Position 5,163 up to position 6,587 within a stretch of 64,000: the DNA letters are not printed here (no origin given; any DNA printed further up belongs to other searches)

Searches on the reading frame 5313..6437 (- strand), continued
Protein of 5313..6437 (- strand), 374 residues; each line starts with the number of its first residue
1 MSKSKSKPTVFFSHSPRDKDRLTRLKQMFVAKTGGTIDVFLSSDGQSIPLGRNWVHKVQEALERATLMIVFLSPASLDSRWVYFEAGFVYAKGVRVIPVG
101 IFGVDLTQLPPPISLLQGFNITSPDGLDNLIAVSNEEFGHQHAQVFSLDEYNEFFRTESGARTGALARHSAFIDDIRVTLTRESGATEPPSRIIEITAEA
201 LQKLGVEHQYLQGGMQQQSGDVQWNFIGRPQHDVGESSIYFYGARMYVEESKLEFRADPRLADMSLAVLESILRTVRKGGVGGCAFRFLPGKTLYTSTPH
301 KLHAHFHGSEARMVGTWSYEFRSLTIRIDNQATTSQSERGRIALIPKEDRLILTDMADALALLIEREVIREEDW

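Call 40: predict_structure(alignment_id=A3)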
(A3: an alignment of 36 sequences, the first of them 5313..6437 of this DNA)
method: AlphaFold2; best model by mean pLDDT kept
length: 374 residues; sequences in the alignment: 36
mean_pLDDT: 85.9   pTM: 0.64
mean pLDDT of the five models: 85.9, 84.9, 84.4, 83.2, 83.2
residues with pLDDT >= 90: 219; 70-90: 97; 50-70: 37; < 50: 21
segments of 3 or more residues with pLDDT < 50: 48-50, 159-161, 221-228
pLDDT, mean of each block of 10 residues (from residue 1): 82 91 96 96 68 73 92 86 87 94 87 91 95 97 95 72 73 92 96 96 92 65 47 73 92 94 92 96 95 72 92 95 93 57 95 94 87 50
secondary structure, 60 per line:
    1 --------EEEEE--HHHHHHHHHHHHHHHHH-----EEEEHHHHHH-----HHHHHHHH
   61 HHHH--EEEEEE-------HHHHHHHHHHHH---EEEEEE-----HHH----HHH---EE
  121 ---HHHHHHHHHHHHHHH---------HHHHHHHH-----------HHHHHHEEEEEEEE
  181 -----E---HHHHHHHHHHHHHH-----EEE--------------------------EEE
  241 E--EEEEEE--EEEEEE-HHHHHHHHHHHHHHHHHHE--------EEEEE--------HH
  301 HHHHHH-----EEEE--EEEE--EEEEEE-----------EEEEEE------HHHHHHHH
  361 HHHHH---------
elements in order: E9-13 H16-32 E38-41 H42-47 H53-64 E67-72 H80-91 E95-100 H124-138 H148-155 H167-172 E173-180 H190-203 E209-211 E238-241 E244-249 E252-257 H259-276 E286-290 H299-306 E312-315 E318-321 E324-329 E341-346 H353-365

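Call 44: find_encoding_contigs(protein=P0001, flank=4000, max_places=3)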
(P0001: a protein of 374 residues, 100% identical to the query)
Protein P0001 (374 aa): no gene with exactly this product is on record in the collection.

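Call 61: find_related_loci(query=A3, collection=viral_contigs, flank=5000)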
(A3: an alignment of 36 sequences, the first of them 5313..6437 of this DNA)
Query A3 (374 aa) in viral_contigs; peptide patterns used: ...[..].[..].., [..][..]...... (x = any residue, [..] = any of these).
41 stretches matched a pattern, but none encodes a relative of the query by tblastn (E <= 1e-3).

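Call 79: search_protein_families(library=pfam, alignment_id=A3, max_evalue=0.1)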
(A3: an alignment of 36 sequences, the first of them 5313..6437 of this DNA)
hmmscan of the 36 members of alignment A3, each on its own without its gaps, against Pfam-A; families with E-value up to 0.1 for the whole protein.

A. member 1, window:5313-6437:- (374 aa): 2 families
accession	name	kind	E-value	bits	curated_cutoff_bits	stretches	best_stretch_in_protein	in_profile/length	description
PF13676.11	TIR_2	-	4.6e-13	50.2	28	1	10-122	1-109/122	TIR domain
PF08937.16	ThsB_TIR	-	0.0015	19.3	21.2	1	11-98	1-92/100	Thoeris protein ThsB, TIR-like domain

B. families by the number of members that match (of 36 scanned): 13 families
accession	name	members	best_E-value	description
PF13676.11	TIR_2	36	1.4e-14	TIR domain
PF08937.16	ThsB_TIR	31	5.5e-06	Thoeris protein ThsB, TIR-like domain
PF01582.25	TIR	14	0.00014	TIR domain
PF20148.4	DUF6531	2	0.022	Domain of unknown function (DUF6531)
PF02747.20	PCNA_C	1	0.0044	Proliferating cell nuclear antigen, C-terminal domain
PF11841.14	ELMO_ARM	1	0.016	ELMO, armadillo-like helical domain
PF09363.15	XFP_C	1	0.019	XFP C-terminal domain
PF05014.21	Nuc_deoxyrib_tr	1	0.023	Nucleoside 2-deoxyribosyltransferase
PF04537.17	Herpes_UL55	1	0.037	Herpesvirus UL55 protein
PF10137.14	CAP12-PCTIR_TIR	1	0.072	CAP12/Pycsar effector protein, TIR domain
PF04305.20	DUF455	1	0.075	Protein of unknown function (DUF455)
PF15891.11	Nuc_deoxyri_tr2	1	0.078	Nucleoside 2-deoxyribosyltransferase like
PF01731.26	Arylesterase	1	0.088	Arylesterase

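Call 81: fold_search(model_id=the predicted structure, library=pdb)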
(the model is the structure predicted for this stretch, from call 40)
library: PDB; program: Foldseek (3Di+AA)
matches with E <= 10: 1603; with E <= 0.001: 26
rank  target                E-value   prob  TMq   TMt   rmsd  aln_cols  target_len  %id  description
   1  8isy_B                5.5e-07  1.00  0.30  0.25  21.3       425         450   11  Cryo-EM structure of free-state Crt-SPARTA (released 2023-10-18)
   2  8qlo_A                2.8e-06  1.00  0.30  0.26  22.0       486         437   12  CryoEM structure of the apo SPARTA (BabAgo/TIR-APAZ) complex (released 2024-01-31)
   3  8i87_C                3.7e-06  1.00  0.30  0.27  21.4       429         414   11  Cryo-EM structure of TIR-APAZ/Ago-gRNA-DNA complex (released 2023-07-19)
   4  8spo_I                4.2e-06  1.00  0.29  0.30  24.0       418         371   13  Tetramerized activation of MapSPARTA bound with NAD+ (released 2023-08-23)
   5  8qlp_M                4.7e-06  1.00  0.30  0.27  25.4       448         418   13  CryoEM structure of the RNA/DNA bound SPARTA (BabAgo/TIR-APAZ) tetrameric complex (released 2024-01-31)
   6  8qlp_E                5.3e-06  1.00  0.30  0.27  25.7       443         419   12  CryoEM structure of the RNA/DNA bound SPARTA (BabAgo/TIR-APAZ) tetrameric complex (released 2024-01-31)
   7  8i88_C                7.1e-06  1.00  0.30  0.27  21.3       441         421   10  Cryo-EM structure of TIR-APAZ/Ago-gRNA complex (released 2023-07-05)
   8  8ifl_A                1.0e-05  1.00  0.30  0.28  25.9       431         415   11  Cryo-EM structure of tetrameric SPARTA gRNA-ssDNA target complex in state 1 (released 2024-01-17)
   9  8spo_E                1.1e-05  1.00  0.28  0.28  23.8       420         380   11  Tetramerized activation of MapSPARTA bound with NAD+ (released 2023-08-23)
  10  8oz6_A                2.5e-05  1.00  0.31  0.28  22.5       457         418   10  cryoEM structure of SPARTA complex ligand-free (released 2023-08-16)
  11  8fex_A                2.8e-05  0.99  0.29  0.25  20.9       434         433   10  Inactivate state of Maribacter polysiphoniae Argonuate (short pAgo system) (released 2023-08-23)
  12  8k34_A                3.2e-05  0.99  0.29  0.26  22.8       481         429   10  Cryo-EM structure of SPARTA gRNA binary complex (released 2024-01-17)
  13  8ffi_A                5.1e-05  0.99  0.30  0.27  21.6       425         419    9  Structure of tetramerized MapSPARTA upon guide RNA-mediated target DNA binding (released 2023-08-23)
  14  8u72_F                5.4e-05  1.00  0.29  0.27  24.5       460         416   10  Cryo-EM structure of the SPARTA oligomer with guide RNA and target DNA (released 2024-06-12)
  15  8u72_H                5.4e-05  0.99  0.30  0.27  26.5       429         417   12  Cryo-EM structure of the SPARTA oligomer with guide RNA and target DNA (released 2024-06-12)
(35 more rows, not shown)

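Call 82: search_solved_structures(query=A3, max_evalue=10, show_alignments=0)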
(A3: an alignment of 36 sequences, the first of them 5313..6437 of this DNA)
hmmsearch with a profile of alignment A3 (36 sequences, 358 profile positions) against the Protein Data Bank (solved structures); distinct sequences matched with E-value up to 10: 8.
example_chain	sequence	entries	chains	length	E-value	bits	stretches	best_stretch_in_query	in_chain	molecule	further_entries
9mud_K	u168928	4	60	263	5.5e-05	26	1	4-95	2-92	Cat1 (CRISPR associated TIR 1) pentagonal filament | Cat1 (CRISPR associated TIR 1) pentagonal filament assembly | Cat1 (CRISPR-associated TIR 1)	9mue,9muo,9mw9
6wt6_A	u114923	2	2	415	0.008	18.8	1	56-110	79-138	Metazoan TIR-STING fusion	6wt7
2pv3_A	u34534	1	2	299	0.82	12.2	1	156-256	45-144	Chaperone surA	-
9hg5_F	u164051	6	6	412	1.4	11.4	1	156-256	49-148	Chaperone SurA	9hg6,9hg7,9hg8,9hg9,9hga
1m5y_A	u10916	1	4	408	1.4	11.4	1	157-256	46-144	Survival protein surA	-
8pz1_F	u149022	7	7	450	1.6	11.3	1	157-256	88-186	Chaperone SurA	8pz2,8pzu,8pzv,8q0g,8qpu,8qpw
8qpv_F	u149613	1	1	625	2.8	10.5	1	158-256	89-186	Chaperone SurA,Outer membrane protein X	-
9m0n_A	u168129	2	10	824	4.7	9.7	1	7-78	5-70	Tetratricopeptide repeat protein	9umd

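Call 90: search_dna_similar(query=window:5313-6437:-, collection=plasmids, mode=protein, max_rows=15)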
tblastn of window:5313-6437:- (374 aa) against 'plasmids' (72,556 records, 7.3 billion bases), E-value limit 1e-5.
Records with a match: 5; places in all: 5; records where one place covers at least 80% of the query: 0.
Best place of each record, by identity: <60% 5.
By first word of the organism name: Deinococcus 1; Acinetobacter 1; Paraburkholderia 1; Klebsiella 1; Bacillus 1.
By predicted mobility (MOB-suite, as given by PLSDB): non-mobilizable 5.
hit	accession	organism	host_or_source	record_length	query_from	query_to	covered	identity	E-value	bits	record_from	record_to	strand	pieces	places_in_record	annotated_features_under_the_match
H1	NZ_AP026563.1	Deinococcus aetherius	-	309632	7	249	65%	26.0%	4e-11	72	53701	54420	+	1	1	toll/interleukin-1 receptor domain-containing protein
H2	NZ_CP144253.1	Acinetobacter baumannii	patient,Nanchang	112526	3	163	43%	28.7%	4e-11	72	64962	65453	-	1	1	toll/interleukin-1 receptor domain-containing protein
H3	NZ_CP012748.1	Paraburkholderia caribensis MBA4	soil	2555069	6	135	35%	35.1%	2e-15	86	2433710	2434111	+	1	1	none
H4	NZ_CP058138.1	Klebsiella quasipneumoniae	culture,Wastewater influent sample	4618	7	139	36%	32.8%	1e-15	86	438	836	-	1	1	toll/interleukin-1 receptor domain-containing protein | replication initiation protein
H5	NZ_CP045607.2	Bacillus cereus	Whole organism,soil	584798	9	130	33%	25.0%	9e-7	59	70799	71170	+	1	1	toll/interleukin-1 receptor domain-containing protein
